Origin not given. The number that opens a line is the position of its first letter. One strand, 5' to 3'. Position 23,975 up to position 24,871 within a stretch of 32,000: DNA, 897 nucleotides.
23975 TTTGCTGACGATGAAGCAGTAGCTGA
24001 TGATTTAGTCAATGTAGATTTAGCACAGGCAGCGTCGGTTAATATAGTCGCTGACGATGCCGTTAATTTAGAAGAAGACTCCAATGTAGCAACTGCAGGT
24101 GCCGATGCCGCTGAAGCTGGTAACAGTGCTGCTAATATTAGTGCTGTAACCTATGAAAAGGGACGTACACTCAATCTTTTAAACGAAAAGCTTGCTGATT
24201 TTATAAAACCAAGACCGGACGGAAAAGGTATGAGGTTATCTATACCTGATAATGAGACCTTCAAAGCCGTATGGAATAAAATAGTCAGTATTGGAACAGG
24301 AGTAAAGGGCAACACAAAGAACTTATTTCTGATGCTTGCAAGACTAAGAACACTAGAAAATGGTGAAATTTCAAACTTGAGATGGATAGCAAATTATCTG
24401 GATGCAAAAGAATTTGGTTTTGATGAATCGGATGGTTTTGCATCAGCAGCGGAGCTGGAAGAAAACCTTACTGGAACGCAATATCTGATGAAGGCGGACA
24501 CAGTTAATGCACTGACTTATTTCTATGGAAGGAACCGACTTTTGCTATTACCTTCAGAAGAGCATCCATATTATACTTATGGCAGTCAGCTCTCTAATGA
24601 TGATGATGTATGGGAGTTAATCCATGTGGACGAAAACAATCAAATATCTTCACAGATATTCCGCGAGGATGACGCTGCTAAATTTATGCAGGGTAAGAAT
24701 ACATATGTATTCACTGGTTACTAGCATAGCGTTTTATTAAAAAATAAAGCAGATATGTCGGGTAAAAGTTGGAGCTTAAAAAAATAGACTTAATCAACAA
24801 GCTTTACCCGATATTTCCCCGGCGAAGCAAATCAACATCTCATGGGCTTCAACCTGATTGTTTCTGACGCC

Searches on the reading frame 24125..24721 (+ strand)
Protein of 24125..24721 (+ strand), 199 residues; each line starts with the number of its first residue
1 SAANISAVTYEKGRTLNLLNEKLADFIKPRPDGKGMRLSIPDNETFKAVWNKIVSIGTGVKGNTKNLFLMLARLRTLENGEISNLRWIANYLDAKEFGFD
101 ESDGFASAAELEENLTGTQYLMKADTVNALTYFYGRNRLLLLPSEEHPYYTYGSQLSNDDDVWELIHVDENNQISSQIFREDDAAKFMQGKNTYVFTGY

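Call 15: find_homologous_proteins(query=window:24125-24721:+, max_evalue=0.01)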
Query window:24125-24721:+ (199 aa): 1 proteins with E <= 0.01 among 313 candidates.
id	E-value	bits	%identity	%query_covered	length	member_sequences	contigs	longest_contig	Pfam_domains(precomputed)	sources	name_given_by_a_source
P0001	7.0e-48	181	53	98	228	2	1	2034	-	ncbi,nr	ncbi:MAG: hypothetical protein OXC48_07090 [Endozoicomonadaceae bacterium]|nr:hypothetical protein [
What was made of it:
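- The word-indexed search of 5.8 billion proteins gave 1 hit (call 15).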

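Call 17: find_related_loci(query=window:24125-24721:+, collection=genome_contigs, flank=10000)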
Query window:24125-24721:+ (199 aa) in genome_contigs; peptide patterns used: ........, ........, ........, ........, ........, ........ (x = any residue, [..] = any of these).
107 stretches matched a pattern, but none encodes a relative of the query by tblastn (E <= 1e-3).

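Call 24: search_solved_structures(query=A1, max_evalue=10)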
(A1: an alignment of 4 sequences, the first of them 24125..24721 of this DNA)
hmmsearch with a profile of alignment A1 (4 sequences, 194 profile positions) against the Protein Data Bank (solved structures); distinct sequences matched with E-value up to 10: 0.
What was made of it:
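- On Known toxin domain families (Pfam Tox-/Ntox-, nuclease, deaminase, ART, peptidase): PDB profile search at E≤10: none (call 24).
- Tried and rejected: PDB sequence profile (call 24).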

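Call 25: predict_structure(alignment_id=A1)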
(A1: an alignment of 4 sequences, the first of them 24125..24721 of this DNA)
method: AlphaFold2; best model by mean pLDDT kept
length: 199 residues; sequences in the alignment: 4
mean_pLDDT: 71.0   pTM: 0.73
mean pLDDT of the five models: 71.0, 61.3, 59.7, 51.4, 47.0
residues with pLDDT >= 90: 11; 70-90: 113; 50-70: 52; < 50: 23
segments of 3 or more residues with pLDDT < 50: 1-13, 101-103, 126-128
pLDDT, mean of each block of 10 residues (from residue 1): 31 64 83 75 87 76 78 70 66 67 50 59 58 63 87 76 88 90 82 70
secondary structure, 60 per line:
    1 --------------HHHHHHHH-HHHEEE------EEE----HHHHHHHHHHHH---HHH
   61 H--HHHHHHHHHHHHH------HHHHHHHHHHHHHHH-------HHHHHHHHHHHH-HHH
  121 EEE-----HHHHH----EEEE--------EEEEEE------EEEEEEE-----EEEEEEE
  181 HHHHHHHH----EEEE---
elements in order: H15-22 E27-29 E36-38 H43-54 H58-61 H64-76 H83-97 H105-116 E121-123 H129-133 E138-141 E150-155 E162-168 E174-180 H181-188 E193-196
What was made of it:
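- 24125..24721 (+): rhs3 tail: 199-aa orphan α/β domain (the copy that was modelled). AF2 pLDDT 71, pTM 0.73 (call 25).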

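Call 27: search_protein_representatives(alignment_id=A1)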
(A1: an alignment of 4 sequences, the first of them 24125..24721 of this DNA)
Query: 4 sequences, 194 profile positions. Proteins with E-value up to 0.001 (for the whole library): 3; up to 1e-10: 3; up to 1e-30: 3. The best 3 are listed.
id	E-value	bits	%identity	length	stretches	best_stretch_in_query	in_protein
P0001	1.9e-96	337.6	-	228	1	1-193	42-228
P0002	2.7e-88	310.9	-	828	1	1-188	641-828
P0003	2.0e-51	190.7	-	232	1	1-142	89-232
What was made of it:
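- Exhaustive HMMER over 1.84 billion representatives gave 3 hits, all from the same lineage (call 27).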

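Call 29: fold_search(model_id=the predicted structure, library=pdb)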
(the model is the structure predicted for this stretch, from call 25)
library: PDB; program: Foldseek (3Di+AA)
matches with E <= 10: 668; with E <= 0.001: 0
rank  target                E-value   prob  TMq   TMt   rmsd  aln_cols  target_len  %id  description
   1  3q9d_A                1.3e-01  0.21  0.20  0.22  13.5       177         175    8  Crystal Structure of Cpn0803 from C. pneumoniae. (released 2012-01-11)
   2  7wzf                  1.7e-01  0.72  0.20  0.16   3.9        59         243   24  Structural and mechanism analysis of YunM (released 2023-02-22)
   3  3iez_B                2.5e-01  0.28  0.17  0.30   8.3        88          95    6  Crystal structure of the RasGAP C-terminal (RGC) domain of IQGAP2 (released 2009-11-03)
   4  3fb9_A                3.0e-01  0.23  0.21  0.37  12.5       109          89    9  The crystal structure of the protein with unknown function from Streptococcus pneumoniae TIGR4 (released 2008-12-23)
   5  2yb5_F                3.4e-01  0.08  0.14  0.15  16.1       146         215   11  Structure of the fusidic acid resistance protein FusC (released 2012-01-25)
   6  4mi7                  3.6e-01  0.35  0.25  0.35   5.8       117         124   14  Crystal Structure of Salmonella Effector Protein GtgE (released 2014-02-12)
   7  2zgk                  3.6e-01  0.28  0.17  0.20   8.8        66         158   17  Crystal structure of wildtype AAL (released 2009-01-20)
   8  7kzp_L                3.8e-01  0.07  0.15  0.10  19.0       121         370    9  Structure of the human Fanconi anaemia Core complex (released 2021-03-10)
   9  3q9d_B                4.0e-01  0.10  0.17  0.19  16.8       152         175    8  Crystal Structure of Cpn0803 from C. pneumoniae. (released 2012-01-11)
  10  9laa_A                4.3e-01  0.18  0.16  0.24  10.9        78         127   14  Cryo-EM structure of Shewanella oneidensis MR-1 PilA pili. (released 2026-01-07)
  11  4mlk                  4.3e-01  0.15  0.21  0.25  12.5       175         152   10  3.05A resolution structure of CT584 from Chlamydia trachomatis (released 2013-11-13)
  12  4n4g                  5.7e-01  0.04  0.15  0.15  17.2       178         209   12  Crystal structure of the Bromo-PWWP of the mouse zinc finger MYND-type containing 11 isoform alpha (released 2014-03-05)
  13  3m3e_C                6.1e-01  0.20  0.17  0.20  10.6        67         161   16  Crystal Structure of Agrocybe aegerita lectin AAL mutant E66A complexed with p-Nitrophenyl Thomsen-Friedenreich disacc (released 2010-12-01)
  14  1b9n_A                6.1e-01  0.05  0.14  0.11  21.6       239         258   10  REGULATOR FROM ESCHERICHIA COLI (released 2000-03-15)
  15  6v4x_E                6.4e-01  0.16  0.17  0.34   5.4        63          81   19  Cryo-EM structure of an active human histone pre-mRNA 3'-end processing machinery at 3.2 Angstrom resolution (released 2020-02-19)
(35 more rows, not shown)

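Call 30: find_encoding_contigs(protein=P0001, flank=10000, max_places=5)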
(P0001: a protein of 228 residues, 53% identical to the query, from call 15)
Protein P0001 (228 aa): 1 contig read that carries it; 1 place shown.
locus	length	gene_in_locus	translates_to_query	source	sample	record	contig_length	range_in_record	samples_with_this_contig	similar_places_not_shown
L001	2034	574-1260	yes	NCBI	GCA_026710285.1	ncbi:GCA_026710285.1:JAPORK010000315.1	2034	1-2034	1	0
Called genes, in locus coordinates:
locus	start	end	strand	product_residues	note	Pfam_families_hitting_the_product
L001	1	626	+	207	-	?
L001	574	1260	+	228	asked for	-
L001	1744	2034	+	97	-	?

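Call 31: find_encoding_contigs(protein=P0002, flank=10000, max_places=5)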
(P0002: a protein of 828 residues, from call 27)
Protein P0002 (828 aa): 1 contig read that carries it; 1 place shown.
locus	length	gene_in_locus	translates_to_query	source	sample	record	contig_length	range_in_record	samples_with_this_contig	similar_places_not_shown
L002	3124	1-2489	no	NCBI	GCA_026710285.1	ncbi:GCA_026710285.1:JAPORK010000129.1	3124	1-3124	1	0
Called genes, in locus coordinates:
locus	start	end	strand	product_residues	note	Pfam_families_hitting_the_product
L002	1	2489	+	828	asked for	PF05593:RHS_repeat (faint), PF25023:TEN_YD-shell (weak)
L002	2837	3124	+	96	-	?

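Call 32: find_encoding_contigs(protein=P0003, flank=10000, max_places=5)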
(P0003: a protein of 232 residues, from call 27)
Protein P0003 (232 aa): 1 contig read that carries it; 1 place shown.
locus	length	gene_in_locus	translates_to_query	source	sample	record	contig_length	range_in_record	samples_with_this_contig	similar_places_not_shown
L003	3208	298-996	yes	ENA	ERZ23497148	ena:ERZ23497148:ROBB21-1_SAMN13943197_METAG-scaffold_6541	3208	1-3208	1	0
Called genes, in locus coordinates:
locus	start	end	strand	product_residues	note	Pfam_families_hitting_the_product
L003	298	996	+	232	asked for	-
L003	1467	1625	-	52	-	-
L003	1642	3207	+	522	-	?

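Call 52: search_protein_families(library=phrogs, proteins=[P0001], max_evalue=1)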
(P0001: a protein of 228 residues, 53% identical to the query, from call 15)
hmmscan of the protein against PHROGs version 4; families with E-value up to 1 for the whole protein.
P0001 (228 aa): 4 families
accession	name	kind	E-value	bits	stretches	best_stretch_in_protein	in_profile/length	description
phrog_10135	-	unknown function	0.1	14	1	154-199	15-61/99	-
phrog_4408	-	unknown function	0.1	13.4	1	54-85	66-97/128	-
phrog_31718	-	unknown function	0.37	12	1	42-68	34-60/77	-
phrog_18737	-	unknown function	0.51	11.3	0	73-88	20-35/45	-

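Call 53: search_protein_families(library=padloc, proteins=[P0001], max_evalue=1)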
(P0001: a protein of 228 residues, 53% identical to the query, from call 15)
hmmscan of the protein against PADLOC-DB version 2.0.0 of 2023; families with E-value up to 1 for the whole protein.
P0001 (228 aa): 0 families

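Call 60: find_related_loci(query=A1, collection=genome_contigs, flank=10000)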
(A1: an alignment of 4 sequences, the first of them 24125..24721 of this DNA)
Query A1 (199 aa) in genome_contigs; peptide patterns used: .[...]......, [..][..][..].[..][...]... (x = any residue, [..] = any of these).
24 stretches matched a pattern, but none encodes a relative of the query by tblastn (E <= 1e-3).

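Call 61: fold_search(model_id=the predicted structure, library=viral)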
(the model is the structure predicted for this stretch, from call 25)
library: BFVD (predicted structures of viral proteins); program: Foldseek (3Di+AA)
matches with E <= 10: 1040; with E <= 0.001: 0
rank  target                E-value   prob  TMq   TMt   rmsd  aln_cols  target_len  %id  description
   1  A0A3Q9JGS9            2.1e-02  0.99  0.32  0.33   8.8       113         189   12  (no name in the UniProt tables at hand)
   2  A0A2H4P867            5.9e-02  0.95  0.20  0.30   3.1        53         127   19  Uncharacterized protein [Pseudomonas phage ventosus]
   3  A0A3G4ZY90            7.9e-02  0.13  0.18  0.05  15.7       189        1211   12  Protein kinase domain-containing protein (Fragment) [Faunusvirus sp.]
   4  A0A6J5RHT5            9.4e-02  0.23  0.27  0.23  13.8       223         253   10  CHAP domain containing protein [uncultured Caudovirales phage]
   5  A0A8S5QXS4            9.4e-02  0.20  0.25  0.18  12.9       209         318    7  Endolysin [Siphoviridae sp. ctoWO12]
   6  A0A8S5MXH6            1.3e-01  0.21  0.20  0.08  16.4       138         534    9  Uncharacterized protein [Myoviridae sp. ctRRy11]
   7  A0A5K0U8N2            1.3e-01  0.08  0.15  0.12  17.5       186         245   10  Uncharacterized protein [Yasminevirus sp. GU-2018]
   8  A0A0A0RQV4            1.4e-01  0.80  0.25  0.38  12.5       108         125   10  (no name in the UniProt tables at hand)
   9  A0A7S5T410            1.4e-01  0.12  0.17  0.09  16.1       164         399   15  (no name in the UniProt tables at hand)
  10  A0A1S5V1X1            1.6e-01  0.13  0.17  0.18  12.3       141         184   10  (no name in the UniProt tables at hand)
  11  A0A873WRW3            1.6e-01  0.09  0.16  0.14  18.4       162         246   12  Uncharacterized protein [Providencia phage Kokobel1]
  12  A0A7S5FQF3            1.7e-01  0.51  0.21  0.21   5.2        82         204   12  (no name in the UniProt tables at hand)
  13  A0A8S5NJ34            1.9e-01  0.20  0.21  0.11  11.2       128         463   11  Lysin [Siphoviridae sp. ctK0l2]
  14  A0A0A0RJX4            1.9e-01  0.10  0.16  0.17  17.8       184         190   11  (no name in the UniProt tables at hand)
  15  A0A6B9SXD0            2.0e-01  0.14  0.19  0.21  15.5       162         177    9  (no name in the UniProt tables at hand)
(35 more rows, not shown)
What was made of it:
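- On Known toxin domain families (Pfam Tox-/Ntox-, nuclease, deaminase, ART, peptidase): Foldseek against BFVD: best E=0.02, TM 0.32 (call 61).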

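Call 62: find_related_loci(query=A1, collection=metagenome_contigs, flank=10000)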
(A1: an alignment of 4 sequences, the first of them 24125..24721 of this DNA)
Query A1 (199 aa) in metagenome_contigs; peptide patterns used: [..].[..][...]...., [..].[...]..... (x = any residue, [..] = any of these).
249 stretches matched a pattern, but none encodes a relative of the query by tblastn (E <= 1e-3).
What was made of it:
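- Scans of GTDB genomes and JGI metagenomes found none (calls 17, 60, 62).
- Tried and rejected: GTDB genome scans twice and a JGI metagenome scan once (calls 17, 60, 62).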
